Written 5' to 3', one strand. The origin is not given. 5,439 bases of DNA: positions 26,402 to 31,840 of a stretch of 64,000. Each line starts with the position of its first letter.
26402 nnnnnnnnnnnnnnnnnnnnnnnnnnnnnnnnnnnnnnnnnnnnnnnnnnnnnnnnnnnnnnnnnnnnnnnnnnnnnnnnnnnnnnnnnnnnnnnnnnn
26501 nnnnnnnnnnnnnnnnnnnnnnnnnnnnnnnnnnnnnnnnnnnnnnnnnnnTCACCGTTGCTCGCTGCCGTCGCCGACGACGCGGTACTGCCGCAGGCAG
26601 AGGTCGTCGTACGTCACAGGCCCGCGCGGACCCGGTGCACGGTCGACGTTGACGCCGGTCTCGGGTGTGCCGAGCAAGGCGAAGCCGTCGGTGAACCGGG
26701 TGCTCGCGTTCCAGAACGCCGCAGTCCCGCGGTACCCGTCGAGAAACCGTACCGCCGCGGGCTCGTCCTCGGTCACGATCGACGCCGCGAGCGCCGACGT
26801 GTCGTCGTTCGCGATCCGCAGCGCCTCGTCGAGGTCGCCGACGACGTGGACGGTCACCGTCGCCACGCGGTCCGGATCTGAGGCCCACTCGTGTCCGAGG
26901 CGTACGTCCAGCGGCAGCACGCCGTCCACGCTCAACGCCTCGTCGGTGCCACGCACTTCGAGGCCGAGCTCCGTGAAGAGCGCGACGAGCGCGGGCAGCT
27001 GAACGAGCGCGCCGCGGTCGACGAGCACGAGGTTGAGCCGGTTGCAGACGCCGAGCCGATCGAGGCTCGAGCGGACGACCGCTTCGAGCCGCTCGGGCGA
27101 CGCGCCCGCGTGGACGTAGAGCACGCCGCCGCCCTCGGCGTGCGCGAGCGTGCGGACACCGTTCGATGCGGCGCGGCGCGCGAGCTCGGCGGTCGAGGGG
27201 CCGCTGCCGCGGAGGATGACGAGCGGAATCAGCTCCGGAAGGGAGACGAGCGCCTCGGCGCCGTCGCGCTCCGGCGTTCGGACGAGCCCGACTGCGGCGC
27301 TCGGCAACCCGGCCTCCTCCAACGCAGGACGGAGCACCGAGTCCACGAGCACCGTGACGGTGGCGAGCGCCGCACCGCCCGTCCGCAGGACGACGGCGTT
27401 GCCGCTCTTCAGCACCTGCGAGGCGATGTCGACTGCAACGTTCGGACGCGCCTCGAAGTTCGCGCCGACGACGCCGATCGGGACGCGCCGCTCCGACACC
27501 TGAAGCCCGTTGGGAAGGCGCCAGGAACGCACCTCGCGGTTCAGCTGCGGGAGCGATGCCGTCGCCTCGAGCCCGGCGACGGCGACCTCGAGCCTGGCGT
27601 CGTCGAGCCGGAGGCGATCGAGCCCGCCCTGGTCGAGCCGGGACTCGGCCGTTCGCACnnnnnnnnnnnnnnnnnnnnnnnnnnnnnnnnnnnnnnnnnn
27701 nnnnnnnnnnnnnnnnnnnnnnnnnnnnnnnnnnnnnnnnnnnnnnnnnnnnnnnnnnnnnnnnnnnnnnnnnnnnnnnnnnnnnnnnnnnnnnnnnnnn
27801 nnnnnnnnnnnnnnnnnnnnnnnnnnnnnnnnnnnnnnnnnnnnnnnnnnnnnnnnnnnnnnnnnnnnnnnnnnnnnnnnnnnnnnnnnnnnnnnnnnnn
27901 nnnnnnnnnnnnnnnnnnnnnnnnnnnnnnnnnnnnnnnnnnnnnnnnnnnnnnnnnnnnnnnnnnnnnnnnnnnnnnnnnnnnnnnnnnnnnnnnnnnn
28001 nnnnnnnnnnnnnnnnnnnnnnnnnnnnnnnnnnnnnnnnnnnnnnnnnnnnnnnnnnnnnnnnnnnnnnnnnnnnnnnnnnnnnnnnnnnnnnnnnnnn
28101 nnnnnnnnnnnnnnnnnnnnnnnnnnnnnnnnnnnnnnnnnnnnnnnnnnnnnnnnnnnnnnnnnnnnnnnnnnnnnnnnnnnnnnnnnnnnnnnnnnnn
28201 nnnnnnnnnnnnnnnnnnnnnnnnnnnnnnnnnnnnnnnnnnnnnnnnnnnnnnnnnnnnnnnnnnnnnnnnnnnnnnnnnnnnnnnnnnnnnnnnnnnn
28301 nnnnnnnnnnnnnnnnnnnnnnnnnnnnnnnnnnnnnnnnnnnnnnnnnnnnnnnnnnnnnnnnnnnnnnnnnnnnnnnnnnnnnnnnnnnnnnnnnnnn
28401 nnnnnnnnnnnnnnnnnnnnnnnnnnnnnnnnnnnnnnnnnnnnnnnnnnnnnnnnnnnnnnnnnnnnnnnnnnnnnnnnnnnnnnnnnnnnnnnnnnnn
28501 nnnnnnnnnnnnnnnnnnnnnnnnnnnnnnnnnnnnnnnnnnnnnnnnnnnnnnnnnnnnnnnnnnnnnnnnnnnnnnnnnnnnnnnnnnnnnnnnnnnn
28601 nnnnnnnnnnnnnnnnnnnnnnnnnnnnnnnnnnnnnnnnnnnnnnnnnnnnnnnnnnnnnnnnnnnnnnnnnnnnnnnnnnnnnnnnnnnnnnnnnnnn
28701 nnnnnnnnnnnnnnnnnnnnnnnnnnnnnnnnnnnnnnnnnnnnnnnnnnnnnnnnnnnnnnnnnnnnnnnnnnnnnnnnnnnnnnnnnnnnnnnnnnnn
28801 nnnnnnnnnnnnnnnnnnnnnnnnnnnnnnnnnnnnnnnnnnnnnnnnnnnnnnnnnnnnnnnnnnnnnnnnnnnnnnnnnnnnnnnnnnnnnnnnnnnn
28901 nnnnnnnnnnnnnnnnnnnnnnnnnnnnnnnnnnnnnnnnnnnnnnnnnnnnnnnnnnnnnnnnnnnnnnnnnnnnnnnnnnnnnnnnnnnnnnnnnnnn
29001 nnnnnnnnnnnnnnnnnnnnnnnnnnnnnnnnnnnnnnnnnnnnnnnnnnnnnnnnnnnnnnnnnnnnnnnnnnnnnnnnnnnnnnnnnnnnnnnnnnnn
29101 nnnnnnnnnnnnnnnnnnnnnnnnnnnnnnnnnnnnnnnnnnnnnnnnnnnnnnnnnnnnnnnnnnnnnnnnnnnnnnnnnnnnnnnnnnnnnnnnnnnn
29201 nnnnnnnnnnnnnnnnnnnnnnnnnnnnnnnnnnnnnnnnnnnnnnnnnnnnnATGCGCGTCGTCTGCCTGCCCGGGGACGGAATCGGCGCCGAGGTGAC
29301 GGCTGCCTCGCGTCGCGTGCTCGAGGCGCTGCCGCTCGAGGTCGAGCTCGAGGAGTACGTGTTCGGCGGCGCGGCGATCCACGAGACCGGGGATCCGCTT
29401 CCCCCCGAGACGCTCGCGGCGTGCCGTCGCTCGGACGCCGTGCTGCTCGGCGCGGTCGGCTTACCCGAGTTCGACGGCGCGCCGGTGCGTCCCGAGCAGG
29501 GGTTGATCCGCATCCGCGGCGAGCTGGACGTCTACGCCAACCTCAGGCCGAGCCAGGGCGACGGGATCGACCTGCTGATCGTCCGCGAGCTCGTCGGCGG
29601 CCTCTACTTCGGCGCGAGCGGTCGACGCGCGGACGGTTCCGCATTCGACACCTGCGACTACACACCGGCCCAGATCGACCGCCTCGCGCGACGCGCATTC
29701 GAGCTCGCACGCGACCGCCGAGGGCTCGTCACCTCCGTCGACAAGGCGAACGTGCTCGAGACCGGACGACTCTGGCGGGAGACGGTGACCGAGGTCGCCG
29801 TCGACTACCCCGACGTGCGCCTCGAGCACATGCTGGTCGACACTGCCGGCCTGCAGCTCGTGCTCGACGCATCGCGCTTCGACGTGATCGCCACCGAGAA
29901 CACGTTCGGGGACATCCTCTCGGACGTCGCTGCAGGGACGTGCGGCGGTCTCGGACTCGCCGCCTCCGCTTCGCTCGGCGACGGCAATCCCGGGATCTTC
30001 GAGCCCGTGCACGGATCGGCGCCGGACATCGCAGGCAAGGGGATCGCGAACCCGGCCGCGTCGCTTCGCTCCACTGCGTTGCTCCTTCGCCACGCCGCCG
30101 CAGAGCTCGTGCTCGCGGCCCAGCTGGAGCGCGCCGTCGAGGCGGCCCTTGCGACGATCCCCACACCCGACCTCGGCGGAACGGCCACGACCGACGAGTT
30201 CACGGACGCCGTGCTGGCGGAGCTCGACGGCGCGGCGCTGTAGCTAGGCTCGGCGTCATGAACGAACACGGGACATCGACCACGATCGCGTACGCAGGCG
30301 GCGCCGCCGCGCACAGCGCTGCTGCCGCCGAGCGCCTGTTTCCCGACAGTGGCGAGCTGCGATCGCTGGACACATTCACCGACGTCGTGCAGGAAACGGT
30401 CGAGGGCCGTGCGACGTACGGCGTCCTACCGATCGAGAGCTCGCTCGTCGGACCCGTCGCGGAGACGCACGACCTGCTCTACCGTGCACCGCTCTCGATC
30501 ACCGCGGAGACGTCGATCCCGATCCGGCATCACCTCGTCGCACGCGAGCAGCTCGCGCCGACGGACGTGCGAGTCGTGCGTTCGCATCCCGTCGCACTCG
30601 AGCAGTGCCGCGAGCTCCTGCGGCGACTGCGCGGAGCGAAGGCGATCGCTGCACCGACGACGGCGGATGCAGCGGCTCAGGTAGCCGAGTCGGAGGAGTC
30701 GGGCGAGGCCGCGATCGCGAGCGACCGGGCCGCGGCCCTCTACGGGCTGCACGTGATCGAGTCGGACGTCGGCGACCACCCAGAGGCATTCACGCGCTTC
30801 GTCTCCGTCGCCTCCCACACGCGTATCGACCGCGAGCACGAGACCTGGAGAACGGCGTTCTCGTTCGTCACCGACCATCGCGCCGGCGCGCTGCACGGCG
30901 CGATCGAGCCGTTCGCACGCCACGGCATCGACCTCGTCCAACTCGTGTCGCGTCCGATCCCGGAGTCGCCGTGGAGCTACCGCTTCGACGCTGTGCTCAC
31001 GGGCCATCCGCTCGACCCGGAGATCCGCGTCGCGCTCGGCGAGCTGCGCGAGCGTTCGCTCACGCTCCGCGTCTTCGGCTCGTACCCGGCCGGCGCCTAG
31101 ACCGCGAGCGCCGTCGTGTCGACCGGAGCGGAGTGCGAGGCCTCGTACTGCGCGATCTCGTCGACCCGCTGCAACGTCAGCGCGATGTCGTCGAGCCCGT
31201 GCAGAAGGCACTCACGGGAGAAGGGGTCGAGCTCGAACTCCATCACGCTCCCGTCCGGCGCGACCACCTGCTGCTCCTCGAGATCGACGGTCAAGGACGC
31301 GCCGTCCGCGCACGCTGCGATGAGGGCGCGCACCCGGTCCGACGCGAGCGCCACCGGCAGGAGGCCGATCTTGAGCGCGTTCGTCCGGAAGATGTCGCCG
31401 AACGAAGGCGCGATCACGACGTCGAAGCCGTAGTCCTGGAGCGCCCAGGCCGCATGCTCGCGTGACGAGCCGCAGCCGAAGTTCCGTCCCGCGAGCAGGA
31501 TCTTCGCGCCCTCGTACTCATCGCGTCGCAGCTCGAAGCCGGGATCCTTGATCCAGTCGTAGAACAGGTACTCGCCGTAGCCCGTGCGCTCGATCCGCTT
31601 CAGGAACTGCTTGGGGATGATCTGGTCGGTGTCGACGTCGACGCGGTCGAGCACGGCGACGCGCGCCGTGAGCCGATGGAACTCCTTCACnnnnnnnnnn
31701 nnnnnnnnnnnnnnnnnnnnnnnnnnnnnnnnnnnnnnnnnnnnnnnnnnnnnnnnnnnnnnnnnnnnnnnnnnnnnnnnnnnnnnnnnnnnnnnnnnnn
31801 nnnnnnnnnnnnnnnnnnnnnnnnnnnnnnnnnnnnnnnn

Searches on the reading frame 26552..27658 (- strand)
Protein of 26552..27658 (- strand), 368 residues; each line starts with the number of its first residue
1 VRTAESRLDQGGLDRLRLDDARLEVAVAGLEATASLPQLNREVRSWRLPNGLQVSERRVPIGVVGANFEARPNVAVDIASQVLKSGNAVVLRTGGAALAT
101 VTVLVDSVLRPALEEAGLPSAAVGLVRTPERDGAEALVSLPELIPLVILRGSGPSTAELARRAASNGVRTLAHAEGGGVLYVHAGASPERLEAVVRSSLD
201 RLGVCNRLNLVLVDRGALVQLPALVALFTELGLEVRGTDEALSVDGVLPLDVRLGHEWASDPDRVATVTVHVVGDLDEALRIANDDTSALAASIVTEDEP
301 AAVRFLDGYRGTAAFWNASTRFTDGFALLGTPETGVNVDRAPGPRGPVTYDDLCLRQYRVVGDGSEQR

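Call 66: search_protein_families(library=pfam, proteins=[window:26552-27658:-], max_evalue=0.0001)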
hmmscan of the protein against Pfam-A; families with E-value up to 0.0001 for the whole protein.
window:26552-27658:- (368 aa): 1 family
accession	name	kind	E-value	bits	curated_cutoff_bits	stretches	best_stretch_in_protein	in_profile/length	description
PF00171.27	Aldedh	-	2.4e-16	59.8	23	2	45-216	111-280/461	Aldehyde dehydrogenase family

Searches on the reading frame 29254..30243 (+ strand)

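Call 5: search_protein_families(library=pfam, proteins=[window:29254-30243:+], max_evalue=0.01)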
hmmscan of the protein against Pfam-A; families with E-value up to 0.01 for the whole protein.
window:29254-30243:+ (329 aa): 1 family
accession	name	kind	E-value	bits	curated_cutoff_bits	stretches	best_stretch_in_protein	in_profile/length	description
PF00180.25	Iso_dh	-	8.8e-106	354.5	27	1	3-320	2-348/348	Isocitrate/isopropylmalate dehydrogenase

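Call 6: search_protein_families(library=ncbifam, proteins=[window:29254-30243:+], max_evalue=0.01)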
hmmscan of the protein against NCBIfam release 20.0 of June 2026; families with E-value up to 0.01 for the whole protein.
window:29254-30243:+ (329 aa): 16 families
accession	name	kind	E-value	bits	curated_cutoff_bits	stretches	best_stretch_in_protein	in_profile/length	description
TIGR00169.1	leuB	equivalog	3e-107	358.7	353.2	1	2-323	1-348/349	3-isopropylmalate dehydrogenase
TIGR02088.1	LEU3_arch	subfamily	3.3e-79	266.4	409.8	1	3-320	1-323/324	isopropylmalate/isohomocitrate dehydrogenases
NF002898.0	PRK03437.1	equivalog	3.9e-76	256.6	393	1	1-324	5-345/347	3-isopropylmalate dehydrogenase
NF040626.1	AksF2_Meth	equivalog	1.2e-75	254.9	540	1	2-324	3-330/333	homoisocitrate dehydrogenase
TIGR02089.1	TTC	equivalog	3.2e-66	223.6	470.4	1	2-323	5-351/352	tartrate dehydrogenase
NF006529.0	PRK08997.1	equivalog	3.4e-65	220.2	510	1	3-323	6-334/335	isocitrate dehydrogenase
NF040855.1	iso_homocit_dh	equivalog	2.9e-62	210.9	680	1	2-324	3-319/345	isocitrate--homoisocitrate dehydrogenase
NF006048.0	PRK08194.1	equivalog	1.1e-60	205.6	501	1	2-324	5-349/352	tartrate dehydrogenase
NF040619.1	AksF_Meth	equivalog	7.4e-58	196.2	500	1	2-320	3-343/343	homoisocitrate dehydrogenase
TIGR00175.1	mito_nad_idh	equivalog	6e-52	176.9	432.4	1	3-324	6-334/334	isocitrate dehydrogenase (NAD(+))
NF006673.0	PRK09222.1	equivalog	2e-51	175.4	509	1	3-325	7-342/482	NADP-dependent isocitrate dehydrogenase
TIGR02924.1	ICDH_alpha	equivalog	2.4e-40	139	561.35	1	7-286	7-297/473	isocitrate dehydrogenase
TIGR00183.1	prok_nadp_idh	equivalog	2.3e-24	86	567.3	1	187-323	274-415/417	isocitrate dehydrogenase (NADP(+))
NF005036.0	PRK06451.1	equivalog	3.1e-22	78.9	484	2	191-299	271-377/412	NADP-dependent isocitrate dehydrogenase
NF005425.0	PRK07006.1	equivalog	3.5e-21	75.4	490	1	193-301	280-390/416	NADP-dependent isocitrate dehydrogenase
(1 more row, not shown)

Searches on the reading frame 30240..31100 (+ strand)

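Call 66: search_protein_families(library=pfam, proteins=[window:30240-31100:+], max_evalue=0.0001)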
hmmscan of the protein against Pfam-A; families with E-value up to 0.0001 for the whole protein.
window:30240-31100:+ (286 aa): 1 family
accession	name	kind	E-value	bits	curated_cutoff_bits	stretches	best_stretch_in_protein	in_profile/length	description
PF00800.23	PDT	-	3.8e-50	170.6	25.2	1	16-193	1-179/181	Prephenate dehydratase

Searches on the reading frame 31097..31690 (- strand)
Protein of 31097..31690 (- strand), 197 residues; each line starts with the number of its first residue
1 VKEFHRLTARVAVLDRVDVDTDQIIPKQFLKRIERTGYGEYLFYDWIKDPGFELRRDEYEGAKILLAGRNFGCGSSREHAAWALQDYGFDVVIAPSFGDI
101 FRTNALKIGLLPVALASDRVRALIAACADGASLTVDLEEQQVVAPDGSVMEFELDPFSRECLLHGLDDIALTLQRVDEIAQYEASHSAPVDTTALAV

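Call 66: search_protein_families(library=pfam, proteins=[window:31097-31690:-], max_evalue=0.0001)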
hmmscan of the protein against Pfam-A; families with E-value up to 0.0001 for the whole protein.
window:31097-31690:- (197 aa): 1 family
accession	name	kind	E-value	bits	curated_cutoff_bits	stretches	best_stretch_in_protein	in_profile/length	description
PF00694.25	Aconitase_C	-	1.1e-29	103.8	22.8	1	2-116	2-129/131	Aconitase C-terminal domain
